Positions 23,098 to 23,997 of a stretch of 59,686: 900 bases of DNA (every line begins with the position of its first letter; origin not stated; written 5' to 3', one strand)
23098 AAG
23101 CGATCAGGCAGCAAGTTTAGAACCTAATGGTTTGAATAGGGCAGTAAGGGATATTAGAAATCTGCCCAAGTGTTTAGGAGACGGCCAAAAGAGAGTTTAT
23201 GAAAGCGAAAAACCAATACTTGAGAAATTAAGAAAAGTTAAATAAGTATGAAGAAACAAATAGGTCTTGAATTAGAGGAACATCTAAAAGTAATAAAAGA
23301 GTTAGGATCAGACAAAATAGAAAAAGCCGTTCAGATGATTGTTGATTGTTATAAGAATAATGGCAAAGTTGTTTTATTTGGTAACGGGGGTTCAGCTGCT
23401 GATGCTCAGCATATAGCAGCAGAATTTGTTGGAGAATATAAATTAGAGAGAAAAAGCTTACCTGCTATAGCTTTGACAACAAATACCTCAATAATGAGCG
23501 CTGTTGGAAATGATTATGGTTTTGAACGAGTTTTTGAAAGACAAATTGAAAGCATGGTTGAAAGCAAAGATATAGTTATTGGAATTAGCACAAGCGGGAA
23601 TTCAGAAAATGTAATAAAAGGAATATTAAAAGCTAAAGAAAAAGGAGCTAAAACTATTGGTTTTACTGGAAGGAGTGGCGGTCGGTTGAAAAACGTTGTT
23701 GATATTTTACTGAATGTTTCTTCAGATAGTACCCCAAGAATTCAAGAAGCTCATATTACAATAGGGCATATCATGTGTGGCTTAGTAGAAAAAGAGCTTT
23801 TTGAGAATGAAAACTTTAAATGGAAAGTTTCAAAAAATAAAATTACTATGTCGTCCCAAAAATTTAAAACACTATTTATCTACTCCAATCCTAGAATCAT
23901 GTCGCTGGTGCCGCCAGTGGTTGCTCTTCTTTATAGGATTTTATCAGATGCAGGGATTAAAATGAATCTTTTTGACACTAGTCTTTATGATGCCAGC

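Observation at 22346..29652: NeuB-like synthase followed by a SIS::B12-radical-SAM fusion and a second B12-radical-SAM enzyme: candidate pathway to a radical-modified ulosonic acid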

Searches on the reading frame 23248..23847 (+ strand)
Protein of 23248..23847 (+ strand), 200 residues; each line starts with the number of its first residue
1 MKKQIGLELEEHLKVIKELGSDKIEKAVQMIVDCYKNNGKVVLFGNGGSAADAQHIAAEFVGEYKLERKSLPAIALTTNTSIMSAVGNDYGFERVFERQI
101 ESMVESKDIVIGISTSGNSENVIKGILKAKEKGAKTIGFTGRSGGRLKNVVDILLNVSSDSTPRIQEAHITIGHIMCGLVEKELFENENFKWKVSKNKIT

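Call 23: find_homologous_proteins(query=window:23248-23847:+, max_evalue=1e-10)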
Query seq(200 aa) (200 aa): 8000 proteins with E <= 1e-10 among 8000 candidates; the best 120 are listed.
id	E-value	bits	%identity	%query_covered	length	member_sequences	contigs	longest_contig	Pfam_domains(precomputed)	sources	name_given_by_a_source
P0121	1.4e-98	346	87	92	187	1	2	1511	PF01380.28,PF13580.12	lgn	-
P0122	6.0e-97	341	81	96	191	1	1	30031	PF01380.28,PF13580.12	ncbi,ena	-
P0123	8.4e-97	340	83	94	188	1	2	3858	PF01380.28,PF13580.12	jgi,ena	-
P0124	4.3e-96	338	83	94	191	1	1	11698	PF01380.28,PF13580.12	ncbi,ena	-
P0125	8.4e-95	334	81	94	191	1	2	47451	PF01380.28,PF13580.12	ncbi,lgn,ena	-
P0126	1.8e-94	333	83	94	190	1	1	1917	PF01380.28,PF13580.12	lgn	-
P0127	8.4e-93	327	79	94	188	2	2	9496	PF01380.28,PF13580.12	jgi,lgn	-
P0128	4.7e-92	325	80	94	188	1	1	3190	PF01380.28,PF13580.12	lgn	-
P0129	4.7e-92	325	80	94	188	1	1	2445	PF01380.28,PF13580.12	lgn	-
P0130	5.6e-92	324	80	93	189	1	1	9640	PF01380.28,PF13580.12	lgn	-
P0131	6.1e-92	324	79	93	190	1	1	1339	PF01380.28,PF13580.12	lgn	-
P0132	4.0e-89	315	77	96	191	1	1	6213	PF01380.28,PF13580.12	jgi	-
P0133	7.1e-89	314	78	94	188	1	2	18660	PF01380.28,PF13580.12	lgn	-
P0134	1.6e-88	313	78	94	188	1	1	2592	PF01380.28,PF13580.12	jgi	-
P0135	2.3e-88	313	78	92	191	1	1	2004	PF01380.28,PF13580.12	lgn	-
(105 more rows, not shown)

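Call 24: find_encoding_contigs(protein=P0122, flank=8000, max_places=2)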
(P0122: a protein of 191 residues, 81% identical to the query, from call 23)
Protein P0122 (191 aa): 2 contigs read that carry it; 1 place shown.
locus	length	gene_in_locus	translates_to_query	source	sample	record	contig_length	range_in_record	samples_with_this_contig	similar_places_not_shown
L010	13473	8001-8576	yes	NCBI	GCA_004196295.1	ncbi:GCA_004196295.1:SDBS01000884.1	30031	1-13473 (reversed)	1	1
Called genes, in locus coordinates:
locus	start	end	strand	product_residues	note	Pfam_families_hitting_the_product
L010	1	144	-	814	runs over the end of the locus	PF04932:Wzy_C, PF07719:TPR_2 (faint), PF13181:TPR_8 (faint), PF13431:TPR_17 (faint), PF14559:TPR_19 (faint)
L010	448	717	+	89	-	PF12728:HTH_17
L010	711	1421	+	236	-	PF00483:NTP_transferase, PF12804:NTP_transf_3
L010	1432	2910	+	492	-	PF01943:Polysacc_synt, PF13440:Polysacc_synt_3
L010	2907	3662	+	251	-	PF02348:CTP_transf_3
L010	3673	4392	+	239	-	PF13489:Methyltransf_23, PF07021:MetW (weak), PF13847:Methyltransf_31, PF08241:Methyltransf_11, PF08242:Methyltransf_12, PF13649:Methyltransf_25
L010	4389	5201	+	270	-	PF01261:AP_endonuc_2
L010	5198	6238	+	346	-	PF01408:GFO_IDH_MocA, PF02894:GFO_IDH_MocA_C, PF22725:GFO_IDH_MocA_C3 (weak)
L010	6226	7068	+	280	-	PF00106:adh_short, PF01370:Epimerase (weak), PF13561:adh_short_C2, PF00106:adh_short (weak)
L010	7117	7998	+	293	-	PF03102:NeuB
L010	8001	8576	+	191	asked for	PF13580:SIS_2, PF01380:SIS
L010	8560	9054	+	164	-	PF08282:Hydrolase_3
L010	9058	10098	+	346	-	PF13489:Methyltransf_23, PF07021:MetW (weak), PF13649:Methyltransf_25 (weak), PF13847:Methyltransf_31 (faint), PF08241:Methyltransf_11, PF08242:Methyltransf_12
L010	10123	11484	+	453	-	-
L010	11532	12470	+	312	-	PF01370:Epimerase, PF02719:Polysacc_synt_2 (faint), PF13460:NAD_binding_10 (weak), PF16363:GDP_Man_Dehyd, PF01073:3Beta_HSD (weak)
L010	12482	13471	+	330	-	?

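Call 25: find_encoding_contigs(protein=P0125, flank=8000, max_places=2)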
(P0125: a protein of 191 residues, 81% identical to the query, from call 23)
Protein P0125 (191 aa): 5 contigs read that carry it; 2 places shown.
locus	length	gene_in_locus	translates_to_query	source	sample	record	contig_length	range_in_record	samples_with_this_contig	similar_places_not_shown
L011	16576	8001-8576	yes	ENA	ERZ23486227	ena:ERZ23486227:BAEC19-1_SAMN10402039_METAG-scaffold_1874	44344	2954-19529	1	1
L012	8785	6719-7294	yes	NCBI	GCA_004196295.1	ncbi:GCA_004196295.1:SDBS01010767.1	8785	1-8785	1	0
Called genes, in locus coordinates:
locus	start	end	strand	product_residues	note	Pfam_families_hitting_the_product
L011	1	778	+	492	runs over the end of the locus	PF01943:Polysacc_synt, PF13440:Polysacc_synt_3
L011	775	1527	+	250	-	PF02348:CTP_transf_3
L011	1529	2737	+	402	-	PF00202:Aminotran_3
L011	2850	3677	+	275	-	PF13649:Methyltransf_25 (weak), PF13847:Methyltransf_31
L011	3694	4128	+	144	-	PF00903:Glyoxalase, PF12681:Glyoxalase_2 (faint), PF13669:Glyoxalase_4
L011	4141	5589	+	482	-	PF02310:B12-binding, PF04055:Radical_SAM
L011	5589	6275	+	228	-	PF13489:Methyltransf_23, PF01209:Ubie_methyltran (weak), PF07021:MetW, PF13847:Methyltransf_31, PF08241:Methyltransf_11, PF08242:Methyltransf_12, PF13649:Methyltransf_25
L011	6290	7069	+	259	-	PF00106:adh_short, PF08659:KR, PF13561:adh_short_C2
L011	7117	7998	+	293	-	PF03102:NeuB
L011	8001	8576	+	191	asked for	PF13580:SIS_2, PF01380:SIS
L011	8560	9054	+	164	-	PF08282:Hydrolase_3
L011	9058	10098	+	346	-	PF13489:Methyltransf_23, PF07021:MetW (weak), PF13847:Methyltransf_31 (faint), PF08241:Methyltransf_11, PF08242:Methyltransf_12, PF13649:Methyltransf_25 (weak)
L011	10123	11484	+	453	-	-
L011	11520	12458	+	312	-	PF01370:Epimerase, PF02719:Polysacc_synt_2 (faint), PF13460:NAD_binding_10 (faint), PF01073:3Beta_HSD (weak), PF16363:GDP_Man_Dehyd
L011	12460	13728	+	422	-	PF08421:Methyltransf_13, PF13489:Methyltransf_23, PF08484:Methyltransf_14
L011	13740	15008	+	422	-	PF02310:B12-binding, PF19864:Radical_SAM_N2 (faint), PF04055:Radical_SAM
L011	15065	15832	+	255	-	PF03721:UDPG_MGDP_dh_N (faint), PF00984:UDPG_MGDP_dh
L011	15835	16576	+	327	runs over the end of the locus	PF01073:3Beta_HSD, PF01370:Epimerase, PF02719:Polysacc_synt_2 (weak), PF04321:RmlD_sub_bind (weak), PF07993:NAD_binding_4 (weak), PF16363:GDP_Man_Dehyd, PF02719:Polysacc_synt_2 (weak)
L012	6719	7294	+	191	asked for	PF13580:SIS_2, PF01380:SIS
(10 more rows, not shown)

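Call 49: search_protein_families(library=pfam, proteins=[L011:8554-9054:+], max_evalue=0.001)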
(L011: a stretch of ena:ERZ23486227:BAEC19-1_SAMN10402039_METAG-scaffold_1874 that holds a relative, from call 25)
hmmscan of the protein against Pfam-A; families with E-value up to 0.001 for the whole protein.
L011:8554-9054:+ (166 aa): 3 families
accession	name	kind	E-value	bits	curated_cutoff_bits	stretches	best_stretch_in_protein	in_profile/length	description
PF08282.18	Hydrolase_3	-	9.2e-09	35.8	20.9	1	96-151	196-251/255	haloacid dehalogenase-like hydrolase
PF13419.12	HAD_2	-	5e-05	23.9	23.8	0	49-128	88-177/178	Haloacid dehalogenase-like hydrolase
PF00702.32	Hydrolase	-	0.00076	20.4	26.4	0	50-123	108-191/191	haloacid dehalogenase-like hydrolase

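Call 60: search_solved_structures(query=window:23248-23823:+, max_evalue=1e-10, show_alignments=2)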
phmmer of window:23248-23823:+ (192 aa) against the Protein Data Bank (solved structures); distinct sequences matched with E-value up to 1e-10: 15.
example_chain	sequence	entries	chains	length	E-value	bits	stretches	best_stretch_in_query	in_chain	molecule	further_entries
2xbl_A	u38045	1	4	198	1.2e-53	184.7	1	25-186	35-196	PHOSPHOHEPTOSE ISOMERASE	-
2x3y_A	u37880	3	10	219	1.5e-53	184.3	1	25-186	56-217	PHOSPHOHEPTOSE ISOMERASE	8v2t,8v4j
5lu5_A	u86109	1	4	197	3e-53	183.4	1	25-186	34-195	Phosphoheptose isomerase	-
5ltz_A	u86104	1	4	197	3e-53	183.4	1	25-186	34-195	Phosphoheptose isomerase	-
1tk9_A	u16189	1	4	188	1.5e-52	181.1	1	7-182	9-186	Phosphoheptose isomerase 1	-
5lu7_A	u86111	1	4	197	1.5e-52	181.1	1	25-186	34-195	Phosphoheptose isomerase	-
5lu6_A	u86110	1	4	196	2e-52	180.7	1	25-185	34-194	Phosphoheptose isomerase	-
5i01_A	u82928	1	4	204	3.5e-47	163.6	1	25-187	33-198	Phosphoheptose isomerase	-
2i22_A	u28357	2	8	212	1.3e-40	142.2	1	22-185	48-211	Phosphoheptose isomerase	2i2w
1x92_A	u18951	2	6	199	1e-39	139.3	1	22-188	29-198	PHOSPHOHEPTOSE ISOMERASE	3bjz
1x94_A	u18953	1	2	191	1.3e-39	138.9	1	22-184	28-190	putative Phosphoheptose isomerase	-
3trj_A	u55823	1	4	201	1.3e-37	132.4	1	24-186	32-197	Phosphoheptose isomerase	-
5by2_A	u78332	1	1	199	1.3e-36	129.2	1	17-186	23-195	Phosphoheptose isomerase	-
2yva_A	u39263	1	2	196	1e-30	110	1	20-188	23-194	DnaA initiator-associating protein diaA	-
4u6n_A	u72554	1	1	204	1.2e-30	109.8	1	20-188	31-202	DnaA initiator-associating protein DiaA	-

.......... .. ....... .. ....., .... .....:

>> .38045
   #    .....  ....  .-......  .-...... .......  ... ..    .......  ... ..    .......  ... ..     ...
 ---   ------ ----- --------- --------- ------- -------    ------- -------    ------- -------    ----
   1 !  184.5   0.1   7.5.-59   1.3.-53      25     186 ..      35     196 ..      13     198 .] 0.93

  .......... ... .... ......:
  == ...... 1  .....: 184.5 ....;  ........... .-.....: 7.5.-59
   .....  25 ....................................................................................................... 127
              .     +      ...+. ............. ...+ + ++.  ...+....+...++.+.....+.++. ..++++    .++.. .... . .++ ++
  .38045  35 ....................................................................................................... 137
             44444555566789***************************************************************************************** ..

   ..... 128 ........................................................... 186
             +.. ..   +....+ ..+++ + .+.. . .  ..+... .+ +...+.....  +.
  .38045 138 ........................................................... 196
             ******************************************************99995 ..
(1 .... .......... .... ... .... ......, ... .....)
